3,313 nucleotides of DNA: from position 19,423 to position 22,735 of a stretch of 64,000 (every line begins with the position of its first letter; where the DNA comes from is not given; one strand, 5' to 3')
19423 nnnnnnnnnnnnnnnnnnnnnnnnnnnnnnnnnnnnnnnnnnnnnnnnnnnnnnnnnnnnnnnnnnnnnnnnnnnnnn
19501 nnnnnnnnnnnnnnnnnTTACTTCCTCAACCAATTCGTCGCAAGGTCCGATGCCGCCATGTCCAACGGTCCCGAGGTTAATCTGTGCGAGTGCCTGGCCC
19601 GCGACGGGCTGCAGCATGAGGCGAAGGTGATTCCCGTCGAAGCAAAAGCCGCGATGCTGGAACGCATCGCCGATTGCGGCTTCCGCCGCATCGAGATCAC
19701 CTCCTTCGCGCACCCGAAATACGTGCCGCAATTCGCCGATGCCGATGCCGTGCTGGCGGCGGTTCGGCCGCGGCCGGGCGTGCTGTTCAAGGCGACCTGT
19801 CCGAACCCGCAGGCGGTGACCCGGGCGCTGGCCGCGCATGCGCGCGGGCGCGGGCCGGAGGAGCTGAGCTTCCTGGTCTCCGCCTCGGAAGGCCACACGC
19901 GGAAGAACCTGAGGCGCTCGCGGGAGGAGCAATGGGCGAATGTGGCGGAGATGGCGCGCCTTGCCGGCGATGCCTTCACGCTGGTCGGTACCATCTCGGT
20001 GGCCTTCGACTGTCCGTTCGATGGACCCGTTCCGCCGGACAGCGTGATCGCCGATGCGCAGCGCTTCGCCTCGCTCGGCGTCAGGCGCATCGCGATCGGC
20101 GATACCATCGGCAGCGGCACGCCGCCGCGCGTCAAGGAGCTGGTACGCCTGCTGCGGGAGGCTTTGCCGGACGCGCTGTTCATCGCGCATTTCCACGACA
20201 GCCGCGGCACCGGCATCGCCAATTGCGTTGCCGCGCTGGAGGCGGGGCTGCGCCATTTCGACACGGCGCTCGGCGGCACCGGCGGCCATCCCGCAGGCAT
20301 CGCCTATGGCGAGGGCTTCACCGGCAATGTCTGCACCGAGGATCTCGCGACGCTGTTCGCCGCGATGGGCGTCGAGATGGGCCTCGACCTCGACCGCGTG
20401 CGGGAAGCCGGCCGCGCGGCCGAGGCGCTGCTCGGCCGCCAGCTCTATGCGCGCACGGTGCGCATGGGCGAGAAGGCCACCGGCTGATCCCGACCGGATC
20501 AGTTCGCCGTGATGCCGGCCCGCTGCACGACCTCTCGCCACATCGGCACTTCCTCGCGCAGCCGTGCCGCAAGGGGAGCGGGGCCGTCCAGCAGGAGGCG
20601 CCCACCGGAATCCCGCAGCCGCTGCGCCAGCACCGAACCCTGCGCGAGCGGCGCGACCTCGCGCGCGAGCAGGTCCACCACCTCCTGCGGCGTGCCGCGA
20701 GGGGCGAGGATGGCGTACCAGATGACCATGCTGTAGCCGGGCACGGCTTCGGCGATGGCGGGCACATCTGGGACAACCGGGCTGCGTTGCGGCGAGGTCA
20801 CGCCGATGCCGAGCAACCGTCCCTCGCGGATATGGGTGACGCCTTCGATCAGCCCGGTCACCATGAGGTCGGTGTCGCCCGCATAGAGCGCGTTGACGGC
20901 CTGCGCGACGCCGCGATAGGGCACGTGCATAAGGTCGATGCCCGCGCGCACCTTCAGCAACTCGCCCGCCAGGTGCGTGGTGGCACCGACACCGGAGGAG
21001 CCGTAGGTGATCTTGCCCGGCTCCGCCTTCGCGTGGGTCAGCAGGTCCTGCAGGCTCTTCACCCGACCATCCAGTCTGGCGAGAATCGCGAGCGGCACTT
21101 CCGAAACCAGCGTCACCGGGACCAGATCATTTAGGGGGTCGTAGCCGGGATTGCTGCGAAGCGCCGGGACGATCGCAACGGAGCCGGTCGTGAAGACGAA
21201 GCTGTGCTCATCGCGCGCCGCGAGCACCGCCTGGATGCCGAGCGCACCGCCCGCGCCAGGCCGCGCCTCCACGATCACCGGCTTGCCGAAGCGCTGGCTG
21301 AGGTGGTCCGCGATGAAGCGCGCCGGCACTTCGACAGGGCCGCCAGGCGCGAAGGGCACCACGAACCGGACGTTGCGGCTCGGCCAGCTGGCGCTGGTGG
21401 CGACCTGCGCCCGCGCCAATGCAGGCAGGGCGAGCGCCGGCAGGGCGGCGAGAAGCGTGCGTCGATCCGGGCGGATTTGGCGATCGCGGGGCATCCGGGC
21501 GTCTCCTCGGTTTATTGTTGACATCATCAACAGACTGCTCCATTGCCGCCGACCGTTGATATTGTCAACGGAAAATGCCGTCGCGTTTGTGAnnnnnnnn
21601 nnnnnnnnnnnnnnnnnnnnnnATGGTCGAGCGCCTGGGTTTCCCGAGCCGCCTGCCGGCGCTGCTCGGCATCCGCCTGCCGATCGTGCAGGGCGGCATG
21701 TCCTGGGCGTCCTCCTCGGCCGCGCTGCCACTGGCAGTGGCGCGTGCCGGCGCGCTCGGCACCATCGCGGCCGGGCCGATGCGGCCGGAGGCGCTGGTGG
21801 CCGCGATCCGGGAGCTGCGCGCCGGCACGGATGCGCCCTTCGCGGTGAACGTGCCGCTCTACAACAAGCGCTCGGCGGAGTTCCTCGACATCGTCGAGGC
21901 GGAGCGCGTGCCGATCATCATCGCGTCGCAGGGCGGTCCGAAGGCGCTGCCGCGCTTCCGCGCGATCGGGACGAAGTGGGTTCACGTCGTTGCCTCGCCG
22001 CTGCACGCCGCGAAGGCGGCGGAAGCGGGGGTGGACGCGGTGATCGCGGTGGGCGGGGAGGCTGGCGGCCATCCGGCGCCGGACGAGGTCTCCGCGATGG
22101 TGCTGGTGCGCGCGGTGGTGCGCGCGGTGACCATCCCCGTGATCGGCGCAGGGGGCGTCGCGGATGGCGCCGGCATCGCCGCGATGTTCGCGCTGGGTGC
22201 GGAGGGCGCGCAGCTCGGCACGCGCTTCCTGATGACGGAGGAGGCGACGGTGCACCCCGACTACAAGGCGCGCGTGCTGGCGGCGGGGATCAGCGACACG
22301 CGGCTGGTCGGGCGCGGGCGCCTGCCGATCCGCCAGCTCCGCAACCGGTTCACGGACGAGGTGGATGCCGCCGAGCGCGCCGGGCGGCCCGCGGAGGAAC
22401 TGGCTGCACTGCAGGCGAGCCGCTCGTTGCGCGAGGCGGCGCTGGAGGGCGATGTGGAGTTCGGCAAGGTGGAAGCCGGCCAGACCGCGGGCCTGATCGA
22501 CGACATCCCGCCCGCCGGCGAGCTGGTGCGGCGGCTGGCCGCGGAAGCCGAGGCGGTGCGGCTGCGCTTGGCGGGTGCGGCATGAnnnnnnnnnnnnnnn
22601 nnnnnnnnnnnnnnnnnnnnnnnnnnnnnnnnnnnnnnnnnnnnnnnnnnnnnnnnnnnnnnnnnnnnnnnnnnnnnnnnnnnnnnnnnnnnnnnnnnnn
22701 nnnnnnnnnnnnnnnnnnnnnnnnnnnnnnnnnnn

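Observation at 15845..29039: Protocatechuate dioxygenase embedded in a CoA-dependent cluster with no pcaB/pcaIJ/pcaF: candidate novel aromatic lower pathway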

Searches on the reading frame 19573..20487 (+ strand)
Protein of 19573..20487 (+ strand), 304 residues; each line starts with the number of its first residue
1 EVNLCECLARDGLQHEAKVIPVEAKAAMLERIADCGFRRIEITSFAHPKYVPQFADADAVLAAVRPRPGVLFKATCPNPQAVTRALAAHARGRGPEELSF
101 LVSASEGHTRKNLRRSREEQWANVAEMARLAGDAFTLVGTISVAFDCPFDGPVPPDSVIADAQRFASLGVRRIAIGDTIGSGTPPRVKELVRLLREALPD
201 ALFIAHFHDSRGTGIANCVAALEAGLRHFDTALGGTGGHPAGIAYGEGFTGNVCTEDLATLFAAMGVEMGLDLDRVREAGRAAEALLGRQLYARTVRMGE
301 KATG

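Call 7: search_protein_families(library=pfam, proteins=[window:19573-20487:+], max_evalue=0.001)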
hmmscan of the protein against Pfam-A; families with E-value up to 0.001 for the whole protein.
window:19573-20487:+ (304 aa): 1 family
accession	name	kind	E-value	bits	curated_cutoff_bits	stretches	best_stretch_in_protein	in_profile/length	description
PF00682.25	HMGL-like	-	6.8e-36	124.4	29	1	2-280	2-257/260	HMGL-like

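Call 9: search_protein_families(library=ncbifam, proteins=[window:19573-20487:+], max_evalue=0.00001)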
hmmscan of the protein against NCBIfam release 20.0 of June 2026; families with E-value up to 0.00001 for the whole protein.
window:19573-20487:+ (304 aa): 18 families
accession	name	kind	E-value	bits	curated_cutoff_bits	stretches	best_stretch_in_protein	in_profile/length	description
NF004283.0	PRK05692.1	subfamily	2.4e-78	263.3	246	1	2-298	7-295/300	hydroxymethylglutaryl-CoA lyase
TIGR02146.1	LysS_fung_arch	equivalog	4.4e-17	62.3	413.55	1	10-250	7-232/344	homocitrate synthase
NF006049.0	PRK08195.1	subfamily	4.7e-15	55.5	229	1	154-285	146-268/344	4-hyroxy-2-oxovalerate/4-hydroxy-2-oxopentanoic acid aldolase,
TIGR02660.1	nifV_homocitr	equivalog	3e-12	46.5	462.9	1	84-295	75-271/365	homocitrate synthase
TIGR03217.1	4OH_2_O_val_ald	equivalog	1.5e-11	44.1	286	1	154-279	141-257/334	4-hydroxy-2-oxovalerate aldolase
NF002085.0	PRK00915.1-2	subfamily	3.2e-11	42.7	517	1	7-290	19-278/504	2-isopropylmalate synthase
NF002086.0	PRK00915.1-3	equivalog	2.3e-10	39.6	532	1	10-238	15-236/516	2-isopropylmalate synthase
NF002087.0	PRK00915.1-4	equivalog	3.1e-10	39.2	729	1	99-239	99-237/516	2-isopropylmalate synthase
NF041069.1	IPMS_Sufob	equivalog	4.5e-10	39.4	600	1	9-239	8-225/371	isopropylmalate synthase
TIGR00973.1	leuA_bact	equivalog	9.1e-10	37.6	598.7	1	6-239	6-232/494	2-isopropylmalate synthase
TIGR02090.1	LEU1_arch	subfamily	2.2e-09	36.9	484.75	1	96-286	86-261/363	isopropylmalate/citramalate/homocitrate synthases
NF002084.0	PRK00915.1-1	equivalog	5.4e-09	35.1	748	1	100-239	98-235/523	2-isopropylmalate synthase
NF002088.0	PRK00915.1-5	equivalog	6.9e-09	34.7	697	1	88-239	86-234/514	2-isopropylmalate synthase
NF042433.1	CitmalDyn_Leptosp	equivalog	2.6e-08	32.9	950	1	93-242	96-242/514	(R)-citramalate synthase CimA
NF006761.0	PRK09282.1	domain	2.6e-07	29.5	402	1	158-286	156-273/591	pyruvate carboxylase subunit B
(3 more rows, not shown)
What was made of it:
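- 19558..20487 (+): HMG-CoA-lyase-like retro-Claisen lyase, a variant subfamily in which the catalytic Cys is replaced by His. NF004283 263 bits against a cut-off of 246 (call 9).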

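Call 50: search_solved_structures(query=window:19573-20487:+, max_evalue=1e-20)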
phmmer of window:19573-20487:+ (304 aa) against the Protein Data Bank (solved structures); distinct sequences matched with E-value up to 1e-20: 6.
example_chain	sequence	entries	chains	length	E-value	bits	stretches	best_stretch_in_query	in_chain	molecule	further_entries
1ydn_A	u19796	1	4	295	4.4e-58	200.1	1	2-286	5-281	HYDROXYMETHYLGLUTARYL-COA LYASE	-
6nds_A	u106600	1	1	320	6.9e-51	176.4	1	6-299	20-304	3-hydroxy-3-methylglutaryl-CoA lyase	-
2cw6_A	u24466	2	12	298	3e-48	167.8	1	2-291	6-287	Hydroxymethylglutaryl-CoA lyase, mitochondrial | Hydroxymethylglutaryl-CoA lyase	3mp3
3mp4_A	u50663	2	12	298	1.9e-47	165.2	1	3-291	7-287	Hydroxymethylglutaryl-CoA lyase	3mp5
1ydo_A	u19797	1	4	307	5.6e-47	163.6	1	3-298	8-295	HMG-CoA Lyase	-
2ftp_A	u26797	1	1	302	3.5e-45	157.7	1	2-295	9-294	hydroxymethylglutaryl-CoA lyase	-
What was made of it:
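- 19558..20487 (+): Best structures are HMG-CoA lyases 1YDN and 2CW6 (call 50).
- On HMG-CoA lyase: Best solved structures are HMG-CoA lyases (call 50).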

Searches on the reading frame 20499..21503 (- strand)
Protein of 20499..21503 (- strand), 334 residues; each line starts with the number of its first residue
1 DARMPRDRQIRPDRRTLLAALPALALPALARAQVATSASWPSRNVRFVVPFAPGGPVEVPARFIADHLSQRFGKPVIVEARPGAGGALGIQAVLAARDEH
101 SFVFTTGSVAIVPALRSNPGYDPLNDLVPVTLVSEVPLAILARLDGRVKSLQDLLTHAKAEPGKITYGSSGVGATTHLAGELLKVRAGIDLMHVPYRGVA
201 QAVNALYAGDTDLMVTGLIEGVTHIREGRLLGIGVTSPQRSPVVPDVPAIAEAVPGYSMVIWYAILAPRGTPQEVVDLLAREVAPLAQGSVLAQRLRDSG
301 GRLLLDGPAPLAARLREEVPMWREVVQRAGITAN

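Call 7: search_protein_families(library=pfam, proteins=[window:20499-21503:-], max_evalue=0.001)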
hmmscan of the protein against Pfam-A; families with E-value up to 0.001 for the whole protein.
window:20499-21503:- (334 aa): 1 family
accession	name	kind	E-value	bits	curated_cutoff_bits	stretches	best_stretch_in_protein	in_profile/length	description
PF03401.19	TctC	-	2e-52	178.8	27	1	61-281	2-224/274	Tripartite tricarboxylate transporter family receptor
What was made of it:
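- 20499..21494 (-): TctC/Bug periplasmic carboxylate-binding protein, transcribed divergently from the NMO operon. Pfam TctC (call 7).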

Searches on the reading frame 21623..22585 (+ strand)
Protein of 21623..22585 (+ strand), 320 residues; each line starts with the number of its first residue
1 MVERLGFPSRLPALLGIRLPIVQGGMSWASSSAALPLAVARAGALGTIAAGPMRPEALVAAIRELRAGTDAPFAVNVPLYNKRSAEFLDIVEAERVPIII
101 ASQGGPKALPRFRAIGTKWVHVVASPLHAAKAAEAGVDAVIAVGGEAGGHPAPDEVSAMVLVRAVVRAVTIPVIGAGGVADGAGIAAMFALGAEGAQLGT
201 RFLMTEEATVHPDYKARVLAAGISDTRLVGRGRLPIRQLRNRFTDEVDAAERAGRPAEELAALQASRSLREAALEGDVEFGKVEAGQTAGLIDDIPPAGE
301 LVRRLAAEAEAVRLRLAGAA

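Call 7: search_protein_families(library=pfam, proteins=[window:21623-22585:+], max_evalue=0.001)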
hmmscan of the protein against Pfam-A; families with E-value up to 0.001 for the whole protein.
window:21623-22585:+ (320 aa): 3 families
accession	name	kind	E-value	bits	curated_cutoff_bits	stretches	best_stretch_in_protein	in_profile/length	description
PF03060.21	NMO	-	1.1e-55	189.8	28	2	88-307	106-330/331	Nitronate monooxygenase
PF01070.24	FMN_dh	-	7e-05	22.5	24.9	1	123-204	226-307/350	FMN-dependent dehydrogenase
PF02604.26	PhdYeFM_antitox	-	0.00096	19.3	29.8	0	82-108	11-37/74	Antitoxin Phd_YefM, type II toxin-antitoxin system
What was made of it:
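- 21623..22585 (+): FMN-dependent FabK-like enoyl-thioester reductase (NMO family). Pfam NMO (call 7).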

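Call 9: search_protein_families(library=ncbifam, proteins=[window:21623-22585:+], max_evalue=0.00001)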
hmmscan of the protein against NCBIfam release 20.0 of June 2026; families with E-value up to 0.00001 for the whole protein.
window:21623-22585:+ (320 aa): 1 family
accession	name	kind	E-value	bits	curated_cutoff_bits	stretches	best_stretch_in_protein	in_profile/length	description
TIGR03151.1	enACPred_II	equivalog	2.7e-78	263.3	453.1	1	10-312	3-303/307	enoyl-[acyl-carrier-protein] reductase FabK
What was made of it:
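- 21623..22585 (+): TIGR03151 FabK 263 bits, below the cut-off of 453 (call 9).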

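Call 52: search_solved_structures(query=window:21623-22585:+, max_evalue=1e-20)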
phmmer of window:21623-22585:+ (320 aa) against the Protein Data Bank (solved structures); distinct sequences matched with E-value up to 1e-20: 17.
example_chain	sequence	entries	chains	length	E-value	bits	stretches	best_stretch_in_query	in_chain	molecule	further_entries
4iql_A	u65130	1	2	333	4.2e-66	226.8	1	5-302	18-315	Enoyl-(Acyl-carrier-protein) reductase II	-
3bo9_A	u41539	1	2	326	1.9e-62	214.8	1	9-310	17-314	Putative nitroalkan dioxygenase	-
5gvh_A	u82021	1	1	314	3.6e-62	213.9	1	9-310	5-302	Enoyl-[acyl-carrier-protein] reductase [FMN]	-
5gvj_A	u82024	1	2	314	3.7e-62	213.8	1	9-310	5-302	Enoyl-[acyl-carrier-protein] reductase [FMN]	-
7l00_A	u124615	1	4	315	1.8e-60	208.3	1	9-311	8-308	Enoyl-Acyl Carrier Protein Reductase FabK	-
2z6i_A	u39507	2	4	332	4.9e-52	180.6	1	9-305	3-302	Trans-2-enoyl-ACP reductase II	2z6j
9pl0_A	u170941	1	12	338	1e-50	176.3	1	11-305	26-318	Enoyl-[acyl-carrier-protein] reductase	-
2gjl_A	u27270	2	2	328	1.1e-50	176.2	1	7-318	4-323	hypothetical protein PA1024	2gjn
6e2a_A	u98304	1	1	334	1.2e-50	176.1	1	7-318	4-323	Nitronate monooxygenase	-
4q4k_A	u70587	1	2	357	4.6e-25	92.1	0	85-308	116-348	Nitronate Monooxygenase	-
4qis_A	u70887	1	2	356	5.1e-25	91.9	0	85-308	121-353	Nitronate monooxygenase family protein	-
3bw4_A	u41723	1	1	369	5.9e-25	91.7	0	94-319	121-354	2-nitropropane dioxygenase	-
3bw2_A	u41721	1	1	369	7.4e-25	91.4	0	94-319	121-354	2-nitropropane dioxygenase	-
4qit_A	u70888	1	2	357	7.1e-24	88.1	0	84-308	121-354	Nitronate monooxygenase family protein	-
4qiu_A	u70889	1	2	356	7.3e-24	88.1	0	85-308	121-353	Nitronate monooxygenase family protein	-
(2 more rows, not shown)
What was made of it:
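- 21623..22585 (+): Best structures are FabK enzymes 4IQL and 5GVH (call 52).
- On FabK enoyl-ACP reductase II (TIGR03151): FabK structures are nevertheless the nearest (call 52).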
